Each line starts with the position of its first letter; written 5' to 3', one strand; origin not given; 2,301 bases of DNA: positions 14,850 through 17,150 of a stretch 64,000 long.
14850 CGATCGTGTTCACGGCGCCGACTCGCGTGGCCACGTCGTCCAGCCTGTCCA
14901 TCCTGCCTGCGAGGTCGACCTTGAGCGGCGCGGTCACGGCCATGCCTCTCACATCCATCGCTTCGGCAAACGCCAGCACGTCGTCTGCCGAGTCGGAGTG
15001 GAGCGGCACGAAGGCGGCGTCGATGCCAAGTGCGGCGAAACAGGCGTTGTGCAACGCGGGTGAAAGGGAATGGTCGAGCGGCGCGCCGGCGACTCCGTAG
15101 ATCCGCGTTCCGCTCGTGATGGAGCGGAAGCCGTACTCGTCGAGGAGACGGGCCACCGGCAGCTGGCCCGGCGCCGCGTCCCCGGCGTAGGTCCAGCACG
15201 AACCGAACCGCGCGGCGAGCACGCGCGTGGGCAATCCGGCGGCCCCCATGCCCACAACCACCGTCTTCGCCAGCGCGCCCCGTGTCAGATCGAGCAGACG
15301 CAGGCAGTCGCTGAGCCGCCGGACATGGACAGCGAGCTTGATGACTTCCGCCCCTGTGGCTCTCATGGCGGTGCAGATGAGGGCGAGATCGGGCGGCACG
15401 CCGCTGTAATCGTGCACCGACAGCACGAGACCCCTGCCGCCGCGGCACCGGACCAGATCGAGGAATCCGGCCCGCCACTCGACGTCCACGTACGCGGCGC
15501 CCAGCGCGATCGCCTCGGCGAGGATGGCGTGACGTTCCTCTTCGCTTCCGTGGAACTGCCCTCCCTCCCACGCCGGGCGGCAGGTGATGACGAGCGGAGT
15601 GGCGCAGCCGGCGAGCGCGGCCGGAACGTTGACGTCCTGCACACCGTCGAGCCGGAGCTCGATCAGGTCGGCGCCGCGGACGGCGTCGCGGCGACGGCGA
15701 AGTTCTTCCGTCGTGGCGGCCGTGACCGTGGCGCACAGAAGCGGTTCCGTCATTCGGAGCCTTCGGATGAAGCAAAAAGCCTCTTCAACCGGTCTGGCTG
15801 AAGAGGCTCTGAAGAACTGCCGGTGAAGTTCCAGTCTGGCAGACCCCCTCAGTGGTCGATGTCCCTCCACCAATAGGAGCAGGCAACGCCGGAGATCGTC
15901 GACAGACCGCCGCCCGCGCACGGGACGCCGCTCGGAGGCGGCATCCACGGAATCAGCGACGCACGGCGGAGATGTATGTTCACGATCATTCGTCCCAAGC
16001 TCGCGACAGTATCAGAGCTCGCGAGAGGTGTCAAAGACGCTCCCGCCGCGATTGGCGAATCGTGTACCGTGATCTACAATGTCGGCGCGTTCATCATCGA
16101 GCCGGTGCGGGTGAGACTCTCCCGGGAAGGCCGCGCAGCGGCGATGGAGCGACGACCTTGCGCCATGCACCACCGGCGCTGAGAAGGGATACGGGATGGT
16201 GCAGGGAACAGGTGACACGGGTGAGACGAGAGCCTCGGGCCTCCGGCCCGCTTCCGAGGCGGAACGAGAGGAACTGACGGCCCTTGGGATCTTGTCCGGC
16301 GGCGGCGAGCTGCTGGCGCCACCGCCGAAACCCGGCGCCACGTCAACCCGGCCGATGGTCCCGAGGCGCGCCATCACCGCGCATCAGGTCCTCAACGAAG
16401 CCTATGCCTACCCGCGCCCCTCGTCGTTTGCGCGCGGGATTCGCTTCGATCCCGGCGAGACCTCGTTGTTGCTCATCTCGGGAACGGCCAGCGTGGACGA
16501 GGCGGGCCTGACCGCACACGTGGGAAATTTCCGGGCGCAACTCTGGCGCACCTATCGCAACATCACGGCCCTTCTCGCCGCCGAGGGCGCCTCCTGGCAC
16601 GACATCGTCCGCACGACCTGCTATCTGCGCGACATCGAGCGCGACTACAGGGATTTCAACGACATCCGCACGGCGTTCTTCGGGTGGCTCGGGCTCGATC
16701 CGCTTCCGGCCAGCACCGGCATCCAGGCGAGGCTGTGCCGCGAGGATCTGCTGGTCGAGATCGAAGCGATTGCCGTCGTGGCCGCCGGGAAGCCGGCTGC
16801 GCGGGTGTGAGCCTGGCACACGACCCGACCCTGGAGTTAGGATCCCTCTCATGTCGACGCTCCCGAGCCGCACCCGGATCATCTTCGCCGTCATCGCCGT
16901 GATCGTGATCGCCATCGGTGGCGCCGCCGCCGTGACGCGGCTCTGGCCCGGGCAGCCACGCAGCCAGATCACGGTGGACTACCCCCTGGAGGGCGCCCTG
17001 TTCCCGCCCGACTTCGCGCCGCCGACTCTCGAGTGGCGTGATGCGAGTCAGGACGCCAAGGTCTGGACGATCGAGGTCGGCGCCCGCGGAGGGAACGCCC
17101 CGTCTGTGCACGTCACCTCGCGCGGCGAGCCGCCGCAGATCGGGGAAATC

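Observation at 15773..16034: Trp/Tyr-codon leader peptide plus terminator: a candidate ribosome-mediated attenuator controlling a whole shikimate-trp-tyr supraoperon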

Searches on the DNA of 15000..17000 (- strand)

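Call 4: search_rna_families(source=window, start=15000, end=17000, threshold=evalue, max_evalue=10, show_alignments=3)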
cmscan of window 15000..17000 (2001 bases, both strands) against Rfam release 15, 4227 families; matches with E-value up to 10: 4.
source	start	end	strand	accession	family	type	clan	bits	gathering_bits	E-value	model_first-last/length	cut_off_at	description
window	15670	15734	+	RF03240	MIR5534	Gene; miRNA;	-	17.6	79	5.3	1-102/102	no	MIR5534 microRNA precursor family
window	16689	16759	+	RF03624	mir-5345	Gene; miRNA;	-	15.9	95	7.1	1-76/76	no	mir-5345 microRNA precursor family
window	16281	16328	-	RF02946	cow-rumen-1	Gene; sRNA;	-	15.4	53.4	3.8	1-61/61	no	cow-rumen-1 RNA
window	15012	15126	+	RF02648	Cis90_sRNA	Gene; sRNA;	-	12.7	50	3.4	1-237/237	no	Ruegeria cis90 sRNA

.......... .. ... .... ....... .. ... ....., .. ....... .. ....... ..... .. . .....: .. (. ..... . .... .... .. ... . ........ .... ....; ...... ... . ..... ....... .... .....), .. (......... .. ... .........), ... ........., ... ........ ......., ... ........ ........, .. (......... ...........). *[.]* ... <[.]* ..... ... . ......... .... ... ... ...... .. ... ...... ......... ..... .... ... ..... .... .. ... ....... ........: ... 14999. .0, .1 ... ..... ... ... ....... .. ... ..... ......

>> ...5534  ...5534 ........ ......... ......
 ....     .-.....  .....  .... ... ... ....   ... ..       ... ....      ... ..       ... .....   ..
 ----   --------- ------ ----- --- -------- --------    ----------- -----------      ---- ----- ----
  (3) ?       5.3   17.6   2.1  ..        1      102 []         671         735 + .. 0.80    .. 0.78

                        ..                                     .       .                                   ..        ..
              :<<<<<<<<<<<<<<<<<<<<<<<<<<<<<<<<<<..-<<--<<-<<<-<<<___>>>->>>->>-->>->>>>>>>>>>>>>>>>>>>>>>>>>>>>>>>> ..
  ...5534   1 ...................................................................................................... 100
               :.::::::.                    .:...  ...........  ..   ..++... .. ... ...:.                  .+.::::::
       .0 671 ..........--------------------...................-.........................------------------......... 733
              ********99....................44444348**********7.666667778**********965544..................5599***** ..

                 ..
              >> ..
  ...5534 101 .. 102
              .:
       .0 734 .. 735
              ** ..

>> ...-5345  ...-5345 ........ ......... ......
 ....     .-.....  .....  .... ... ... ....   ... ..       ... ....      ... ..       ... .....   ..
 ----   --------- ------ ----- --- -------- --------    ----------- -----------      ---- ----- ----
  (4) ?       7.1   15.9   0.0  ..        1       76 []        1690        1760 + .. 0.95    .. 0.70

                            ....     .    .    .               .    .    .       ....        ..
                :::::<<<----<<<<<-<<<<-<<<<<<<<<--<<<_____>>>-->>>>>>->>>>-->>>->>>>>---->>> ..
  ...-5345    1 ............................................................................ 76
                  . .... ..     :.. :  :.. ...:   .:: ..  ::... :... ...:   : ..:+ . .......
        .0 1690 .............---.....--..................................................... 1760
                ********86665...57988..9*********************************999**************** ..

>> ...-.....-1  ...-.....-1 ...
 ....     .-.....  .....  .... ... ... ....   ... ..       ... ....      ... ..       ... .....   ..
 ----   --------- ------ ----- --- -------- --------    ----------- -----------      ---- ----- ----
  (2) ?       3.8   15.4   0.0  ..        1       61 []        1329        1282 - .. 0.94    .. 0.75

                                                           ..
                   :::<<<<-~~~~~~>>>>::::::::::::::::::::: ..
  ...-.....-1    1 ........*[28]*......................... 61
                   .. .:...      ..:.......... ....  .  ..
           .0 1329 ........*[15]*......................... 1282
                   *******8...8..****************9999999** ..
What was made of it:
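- Closest known: trpL leader-peptide attenuators of Proteobacteria. Different: There is no sequence or structure homology; no Rfam hit at E <= 10 (call 4).
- No T-box, riboswitch or other Rfam family matches at E <= 10 (call 4).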

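Call 61: build_rna_model(alignment_id=A3, structure=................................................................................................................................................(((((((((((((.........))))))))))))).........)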
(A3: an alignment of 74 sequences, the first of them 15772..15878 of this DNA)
Model R1 built from alignment A3 (74 sequences, 188 columns); structure: as given.
model positions 117; base pairs 13; branch points 0; effective number of sequences 6.17; information 0.59 bits per position. Calibrated on 0.2 Mb of random sequence (short: E-values are rough).
structure used (alignment columns):
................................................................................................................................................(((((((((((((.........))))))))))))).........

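Call 62: search_with_rna_model(model_id=R1, sources=[window, L001, L002, L003, L004, L005, L006, L007, L008, L009, L010, L011, L012, L013, L014, L015, L016, L017, L018, L019, L020, L021, L022, L023, L024, L025, L026, L027, L028, L029, L030, L031, L032, L033, L034, L035, L036, L037, L038, L039, L040, L041, L042, L043, L044, L045, L046, L047, L048, L049, L050, L051, L052, L053, L054, L055, L056, L057, L058, L059, L060, L061, L062, L063, L064, L065, L066, L067, L068, L069, L070, L071, L072, L073, L074, L075, L076, L077, L078, L079, L080, L081, L082, L083, L084, L085, L086, L087, L088, L089, L090, L091, L092, L093, L094], max_evalue=1)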
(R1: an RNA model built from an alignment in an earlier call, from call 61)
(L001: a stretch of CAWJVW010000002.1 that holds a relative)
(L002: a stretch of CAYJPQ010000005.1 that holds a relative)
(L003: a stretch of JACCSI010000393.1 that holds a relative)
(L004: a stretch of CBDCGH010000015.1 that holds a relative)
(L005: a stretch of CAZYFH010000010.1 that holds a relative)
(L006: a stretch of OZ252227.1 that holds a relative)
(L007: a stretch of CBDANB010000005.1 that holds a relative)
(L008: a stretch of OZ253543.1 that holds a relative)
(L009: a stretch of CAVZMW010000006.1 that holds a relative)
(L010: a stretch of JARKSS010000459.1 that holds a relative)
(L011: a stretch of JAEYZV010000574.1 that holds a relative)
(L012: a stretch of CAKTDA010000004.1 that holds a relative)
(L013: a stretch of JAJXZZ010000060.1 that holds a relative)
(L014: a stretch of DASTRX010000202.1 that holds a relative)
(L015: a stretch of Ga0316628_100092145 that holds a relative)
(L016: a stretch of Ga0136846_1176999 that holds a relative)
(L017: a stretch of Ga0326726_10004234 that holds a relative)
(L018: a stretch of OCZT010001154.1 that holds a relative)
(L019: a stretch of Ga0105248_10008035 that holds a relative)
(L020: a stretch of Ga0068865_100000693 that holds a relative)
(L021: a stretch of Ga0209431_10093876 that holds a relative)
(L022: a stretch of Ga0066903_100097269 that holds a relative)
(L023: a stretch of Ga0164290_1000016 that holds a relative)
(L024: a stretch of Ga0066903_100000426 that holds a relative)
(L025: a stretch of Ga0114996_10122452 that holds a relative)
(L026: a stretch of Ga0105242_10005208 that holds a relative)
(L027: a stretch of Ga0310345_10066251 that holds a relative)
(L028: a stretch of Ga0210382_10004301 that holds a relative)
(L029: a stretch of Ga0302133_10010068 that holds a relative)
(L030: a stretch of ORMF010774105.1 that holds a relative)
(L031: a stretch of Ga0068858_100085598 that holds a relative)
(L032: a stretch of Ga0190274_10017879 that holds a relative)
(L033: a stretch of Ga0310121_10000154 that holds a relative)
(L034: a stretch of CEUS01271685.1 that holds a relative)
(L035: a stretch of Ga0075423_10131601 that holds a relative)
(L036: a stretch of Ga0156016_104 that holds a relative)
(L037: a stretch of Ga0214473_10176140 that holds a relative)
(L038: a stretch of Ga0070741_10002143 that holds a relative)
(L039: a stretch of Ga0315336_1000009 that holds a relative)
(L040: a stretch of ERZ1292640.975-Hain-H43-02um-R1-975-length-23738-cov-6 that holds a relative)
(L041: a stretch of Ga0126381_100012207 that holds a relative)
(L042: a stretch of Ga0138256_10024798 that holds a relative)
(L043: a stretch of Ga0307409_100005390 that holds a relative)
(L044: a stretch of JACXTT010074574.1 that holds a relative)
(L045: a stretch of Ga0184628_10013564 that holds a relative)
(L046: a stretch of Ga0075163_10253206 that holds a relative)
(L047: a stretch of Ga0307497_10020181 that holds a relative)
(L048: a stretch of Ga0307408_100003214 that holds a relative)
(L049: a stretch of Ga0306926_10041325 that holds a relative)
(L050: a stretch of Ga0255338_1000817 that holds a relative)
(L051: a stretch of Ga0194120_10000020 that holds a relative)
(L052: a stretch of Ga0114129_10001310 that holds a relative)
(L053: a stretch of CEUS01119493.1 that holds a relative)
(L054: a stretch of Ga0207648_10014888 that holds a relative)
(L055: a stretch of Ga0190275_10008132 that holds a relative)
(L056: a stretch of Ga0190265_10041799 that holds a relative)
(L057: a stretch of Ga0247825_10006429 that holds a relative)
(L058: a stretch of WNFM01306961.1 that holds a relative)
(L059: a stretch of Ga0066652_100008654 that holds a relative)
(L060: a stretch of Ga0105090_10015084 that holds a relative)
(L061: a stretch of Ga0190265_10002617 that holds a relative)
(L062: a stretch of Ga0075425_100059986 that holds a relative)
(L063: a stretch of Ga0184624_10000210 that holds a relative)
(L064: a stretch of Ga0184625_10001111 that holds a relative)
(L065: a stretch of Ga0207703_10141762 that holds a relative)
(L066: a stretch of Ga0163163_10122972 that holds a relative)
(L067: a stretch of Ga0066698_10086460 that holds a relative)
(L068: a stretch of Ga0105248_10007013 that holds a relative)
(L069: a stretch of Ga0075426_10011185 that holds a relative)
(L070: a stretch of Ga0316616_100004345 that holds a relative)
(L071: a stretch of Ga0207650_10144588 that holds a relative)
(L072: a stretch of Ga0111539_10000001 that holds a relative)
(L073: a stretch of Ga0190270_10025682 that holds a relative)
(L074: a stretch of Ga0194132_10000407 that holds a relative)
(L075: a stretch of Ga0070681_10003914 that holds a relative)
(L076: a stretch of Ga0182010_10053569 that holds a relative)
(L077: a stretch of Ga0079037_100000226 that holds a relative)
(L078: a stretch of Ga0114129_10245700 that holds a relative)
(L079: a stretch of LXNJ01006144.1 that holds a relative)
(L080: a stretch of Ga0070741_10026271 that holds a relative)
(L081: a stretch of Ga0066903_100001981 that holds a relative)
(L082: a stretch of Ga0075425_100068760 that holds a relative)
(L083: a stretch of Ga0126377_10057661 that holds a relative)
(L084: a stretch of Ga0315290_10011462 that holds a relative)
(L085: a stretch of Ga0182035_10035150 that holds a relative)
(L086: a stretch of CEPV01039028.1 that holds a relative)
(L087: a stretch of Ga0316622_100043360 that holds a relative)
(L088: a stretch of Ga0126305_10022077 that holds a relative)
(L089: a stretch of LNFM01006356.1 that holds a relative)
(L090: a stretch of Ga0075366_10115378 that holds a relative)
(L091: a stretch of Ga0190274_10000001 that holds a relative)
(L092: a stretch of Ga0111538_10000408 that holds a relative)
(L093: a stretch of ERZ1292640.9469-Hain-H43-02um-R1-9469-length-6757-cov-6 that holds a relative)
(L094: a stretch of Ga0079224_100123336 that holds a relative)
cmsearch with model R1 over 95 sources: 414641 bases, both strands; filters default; matches with E-value up to 1: 170.
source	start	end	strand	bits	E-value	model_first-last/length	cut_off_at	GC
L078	526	640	+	118.7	2e-30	1-117/117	no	0.59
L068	1084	1198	+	116.7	6.9e-30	1-117/117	no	0.62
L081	1085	1202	+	114.2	3.3e-29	1-117/117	no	0.61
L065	97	214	+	112.3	1.1e-28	1-117/117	no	0.56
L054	366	483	+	110.2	4.1e-28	1-117/117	no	0.56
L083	43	156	+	109.6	6.2e-28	1-117/117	no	0.61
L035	161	276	+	109.5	6.3e-28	1-117/117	no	0.57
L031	989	1105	+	108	1.6e-27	1-117/117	no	0.57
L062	338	452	+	107.1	2.9e-27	1-117/117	no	0.58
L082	1064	1178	+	106.2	5.1e-27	1-117/117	no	0.62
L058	758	871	+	105.3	8.8e-27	1-117/117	no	0.57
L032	1042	1157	+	105.2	9.6e-27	1-117/117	no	0.6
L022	1025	1138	+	105.2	9.8e-27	1-117/117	no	0.61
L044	1075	1192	+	104.3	1.6e-26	1-117/117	no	0.59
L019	1035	1150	+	104.3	1.7e-26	1-117/117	no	0.58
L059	1068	1182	+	104.1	1.9e-26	1-117/117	no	0.59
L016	818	933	+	104.1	2e-26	1-117/117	no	0.59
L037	887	999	+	103.9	2.2e-26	1-117/117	no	0.58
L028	1063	1179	+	103.7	2.5e-26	1-117/117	no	0.58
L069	1082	1197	+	103.3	3.1e-26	1-117/117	no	0.59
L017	1072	1188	+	103.2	3.5e-26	1-117/117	no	0.57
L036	1076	1196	+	103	3.9e-26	1-117/117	no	0.57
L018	1067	1182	+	102.9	4e-26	1-117/117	no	0.54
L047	394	509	+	97.7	1.1e-24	1-117/117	no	0.53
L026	1088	1202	+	97.3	1.4e-24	1-117/117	no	0.59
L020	1089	1202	+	97.1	1.6e-24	1-117/117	no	0.61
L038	1074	1192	+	95.8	3.7e-24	1-117/117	no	0.58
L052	956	1068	+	95.3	4.8e-24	1-117/117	no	0.58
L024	1086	1198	+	94.7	7.3e-24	1-117/117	no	0.61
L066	780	911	+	94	1.1e-23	1-117/117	no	0.58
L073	507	619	+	93.2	1.8e-23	1-117/117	no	0.52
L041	1075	1196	+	93.1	2e-23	1-117/117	no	0.55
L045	320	428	+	92.6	2.7e-23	1-117/117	no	0.56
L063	1088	1202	+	92.1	3.6e-23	1-117/117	no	0.51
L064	1088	1202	+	92.1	3.6e-23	1-117/117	no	0.51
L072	1088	1201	+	87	8.9e-22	1-117/117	no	0.53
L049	1059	1180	+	84.5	4.4e-21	1-117/117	no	0.5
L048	1080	1198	+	83.6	7.7e-21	1-117/117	no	0.55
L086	679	811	+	80.3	6.2e-20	1-117/117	no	0.53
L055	720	837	+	80.1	6.8e-20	1-117/117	no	0.6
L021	524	635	+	79.7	9.2e-20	1-117/117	no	0.65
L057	134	250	+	78.5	1.9e-19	1-117/117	no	0.6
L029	1057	1175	+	78.3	2.1e-19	1-117/117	no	0.6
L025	295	417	+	77.9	2.7e-19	1-117/117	no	0.55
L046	288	408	+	77.3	4.2e-19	1-117/117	no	0.6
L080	1070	1191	+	76.4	7.1e-19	1-117/117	no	0.57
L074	1018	1126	+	74.1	3e-18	1-117/117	no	0.61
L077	1022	1133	+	73.9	3.5e-18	1-117/117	no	0.62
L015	1070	1179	+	72.1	1.1e-17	1-117/117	no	0.49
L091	1092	1201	+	70.3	3.3e-17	1-117/117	no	0.6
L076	111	221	+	70.3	3.4e-17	1-117/117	no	0.58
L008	2860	2980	+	70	4e-17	1-117/117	no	0.59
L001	2885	2998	+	69.8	4.7e-17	1-117/117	no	0.6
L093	1059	1174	+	68.8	8.5e-17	1-117/117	no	0.66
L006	2836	2964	+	67.9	1.5e-16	1-117/117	no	0.61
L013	2887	2998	+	67.7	1.7e-16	1-117/117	no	0.6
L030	1061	1184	+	67.2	2.4e-16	1-117/117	no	0.58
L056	1078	1195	+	66.8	2.9e-16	1-117/117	no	0.56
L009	2886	2997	+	66.8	3.1e-16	1-117/117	no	0.55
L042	1076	1196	+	66.7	3.2e-16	1-117/117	no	0.62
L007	2837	2964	+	66.7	3.3e-16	1-117/117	no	0.62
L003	1059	1168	+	66.2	4.3e-16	1-117/117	no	0.55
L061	1035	1150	+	64.6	1.2e-15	1-117/117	no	0.58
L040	1076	1187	+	63.8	2e-15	1-117/117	no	0.61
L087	32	148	+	63.5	2.4e-15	1-117/117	no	0.68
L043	127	237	+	62.4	4.9e-15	1-117/117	no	0.57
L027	816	931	+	61.5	8.6e-15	1-117/117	no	0.56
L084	1063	1173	+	61.4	8.8e-15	1-117/117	no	0.64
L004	2838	2969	+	61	1.2e-14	1-117/117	no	0.57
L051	1083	1195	+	60.7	1.4e-14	1-117/117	no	0.57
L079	1032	1157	+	59.9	2.2e-14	1-117/117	no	0.62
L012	2765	2880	+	59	4e-14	1-117/117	no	0.67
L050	1020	1130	+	57.9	8.3e-14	1-117/117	no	0.57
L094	800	924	+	57.5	1.1e-13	1-117/117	no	0.66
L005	2845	2972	+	54.9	5.2e-13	1-117/117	no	0.62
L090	8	124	+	54.6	6.6e-13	1-117/117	no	0.62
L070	1001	1106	+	54.5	7e-13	1-117/117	no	0.6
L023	1066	1185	+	54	9.4e-13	1-117/117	no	0.62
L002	2834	2953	+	53.4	1.3e-12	1-117/117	no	0.62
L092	1032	1147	+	49.2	2e-11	1-117/117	no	0.55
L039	1027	1174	+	48.1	3.9e-11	1-117/117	no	0.47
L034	1027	1174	+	47.2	6.8e-11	1-117/117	no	0.5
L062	407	493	-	44.8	3e-10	1-117/117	no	0.56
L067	1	51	+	41.9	2e-09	66-117/117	5'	0.49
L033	1044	1171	+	37.2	3.6e-08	1-117/117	no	0.56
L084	1128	1231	-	36.9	4.5e-08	1-117/117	no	0.64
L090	86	192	-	36.1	7.4e-08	1-117/117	no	0.68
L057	207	323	-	36.1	7.6e-08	1-117/117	no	0.6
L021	599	704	-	35.1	1.3e-07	1-117/117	no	0.58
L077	1095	1125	-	34.9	1.6e-07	80-110/117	no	0.68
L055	794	921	-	34.5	2.1e-07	1-117/117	no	0.64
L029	1130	1240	-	34.3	2.2e-07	1-117/117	no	0.61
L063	1156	1271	-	34.2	2.5e-07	1-117/117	no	0.61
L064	1156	1271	-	34.2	2.5e-07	1-117/117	no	0.61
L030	1139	1243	-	33.3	4.2e-07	1-117/117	no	0.59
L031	1068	1179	-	33.1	5e-07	1-117/117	no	0.58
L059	1143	1270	-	32.8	5.9e-07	1-117/117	no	0.64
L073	574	685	-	32.3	8.2e-07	1-117/117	no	0.58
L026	1165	1271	-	31.6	1.2e-06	1-117/117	no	0.58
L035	238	268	-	31.3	1.5e-06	80-110/117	no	0.55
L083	111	232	-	30.8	2e-06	1-117/117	no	0.57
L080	1146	1256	-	30.7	2.2e-06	1-117/117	no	0.63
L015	1141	1171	-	30.2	3e-06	80-110/117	no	0.58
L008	2943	2972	-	30.1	3.3e-06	80-109/117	no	0.6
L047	471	501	-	29.7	4e-06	80-110/117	no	0.58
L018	1142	1174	-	29.6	4.4e-06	80-112/117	no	0.52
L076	182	213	-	29.3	5.2e-06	80-111/117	no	0.53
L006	2926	3034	-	29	6.4e-06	1-117/117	no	0.64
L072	1156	1282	-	29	6.5e-06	1-117/117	no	0.65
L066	874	903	-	28.9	7.1e-06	80-109/117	no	0.53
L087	109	140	-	28.6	8.5e-06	80-111/117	no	0.72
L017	1151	1180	-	28.4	9.4e-06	80-109/117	no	0.6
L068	1161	1190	-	28.4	9.5e-06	80-109/117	no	0.57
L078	603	632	-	28.4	9.5e-06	80-109/117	no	0.57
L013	2958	2990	-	27.6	1.5e-05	80-111/117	no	0.55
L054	446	475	-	27.5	1.6e-05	80-109/117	no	0.57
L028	1141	1171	-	27.5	1.6e-05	80-109/117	no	0.61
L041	1158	1188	-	27.4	1.7e-05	80-110/117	no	0.52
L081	1163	1194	-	26.8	2.6e-05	80-111/117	no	0.59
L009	2957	2989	-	26.6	2.9e-05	80-111/117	no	0.55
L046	371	477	-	26.6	3e-05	1-117/117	no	0.64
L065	177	206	-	26.5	3e-05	80-109/117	no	0.57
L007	2926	3034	-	26.3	3.6e-05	1-117/117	no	0.64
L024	1161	1243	-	26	4.2e-05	1-117/117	no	0.54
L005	2934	2964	-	25.6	5.4e-05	80-110/117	no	0.71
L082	1140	1256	-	25.5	6e-05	1-117/117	no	0.59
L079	1119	1149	-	25.1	7.6e-05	80-110/117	no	0.58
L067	14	43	-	24.6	0.0001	80-109/117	no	0.6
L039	1128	1208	-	24.4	0.00012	34-117/117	no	0.47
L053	1053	1178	+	24.1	0.00014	1-117/117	no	0.46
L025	379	409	-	23.7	0.00018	80-110/117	no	0.58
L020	1164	1271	-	23.4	0.00022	1-117/117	no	0.62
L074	1091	1118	-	23.3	0.00024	80-109/117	no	0.61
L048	1160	1190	-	23.2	0.00025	80-110/117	no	0.68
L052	1031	1060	-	23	0.00028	80-111/117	no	0.53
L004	2923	3037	-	22.8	0.00033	1-117/117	no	0.58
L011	17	74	+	22.5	0.00037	57-117/117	no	0.64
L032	1118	1237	-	22.5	0.00037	1-117/117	no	0.56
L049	1138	1172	-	22.3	0.00044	80-110/117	no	0.57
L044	1153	1184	-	22.2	0.00047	80-111/117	no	0.56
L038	1154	1184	-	22.1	0.00049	80-110/117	no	0.65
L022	1100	1130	-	21.9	0.00056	80-110/117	no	0.61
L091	1167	1192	-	21.8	0.00061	81-108/117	no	0.62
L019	1113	1142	-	21.7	0.00065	80-109/117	no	0.6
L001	2960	2990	-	21.6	0.00066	80-112/117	no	0.58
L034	1135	1166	-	21.3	0.0008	80-110/117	no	0.56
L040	1149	1179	-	21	0.00099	80-110/117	no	0.71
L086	772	884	-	20.6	0.0012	1-117/117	no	0.61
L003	1132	1160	-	20.3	0.0015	80-112/117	no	0.55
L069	1158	1189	-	20.3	0.0015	80-111/117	no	0.59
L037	962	991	-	20.3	0.0015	80-109/117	no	0.63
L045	394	420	-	19.5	0.0025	80-109/117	no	0.52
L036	1150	1265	-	19.4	0.0027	1-117/117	no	0.6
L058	835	863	-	18.6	0.0045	80-109/117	no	0.59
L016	896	1007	-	17.5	0.0089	1-117/117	no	0.6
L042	1158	1188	-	17.5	0.0091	80-111/117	no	0.68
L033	1127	1162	-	16.5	0.017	81-108/117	no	0.75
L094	889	915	-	15.3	0.035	81-108/117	no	0.78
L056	1159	1187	-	14.6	0.056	80-112/117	no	0.52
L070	1072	1097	-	14.2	0.07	81-108/117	no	0.62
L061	1115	1142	-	14.2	0.072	80-112/117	no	0.54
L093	1136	1166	-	13.7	0.1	80-109/117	no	0.71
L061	1520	1599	+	13.3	0.12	1-117/117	no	0.65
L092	1112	1138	-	11.7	0.35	81-108/117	no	0.7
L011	39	66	-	10.3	0.84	80-109/117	no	0.82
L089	1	22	+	10.2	0.87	96-117/117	5'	0.59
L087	509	560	+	10.1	0.94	1-117/117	no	0.69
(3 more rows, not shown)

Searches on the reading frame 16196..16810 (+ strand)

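Call 7: search_protein_families(library=pfam, proteins=[window:16196-16810:+])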
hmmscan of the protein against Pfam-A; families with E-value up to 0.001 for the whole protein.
window:16196-16810:+ (204 aa): 1 family
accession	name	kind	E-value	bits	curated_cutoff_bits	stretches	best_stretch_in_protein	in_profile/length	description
PF01042.26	Ribonuc_L-PSP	-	3.4e-17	63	27.3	1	89-195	18-121/121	Endoribonuclease L-PSP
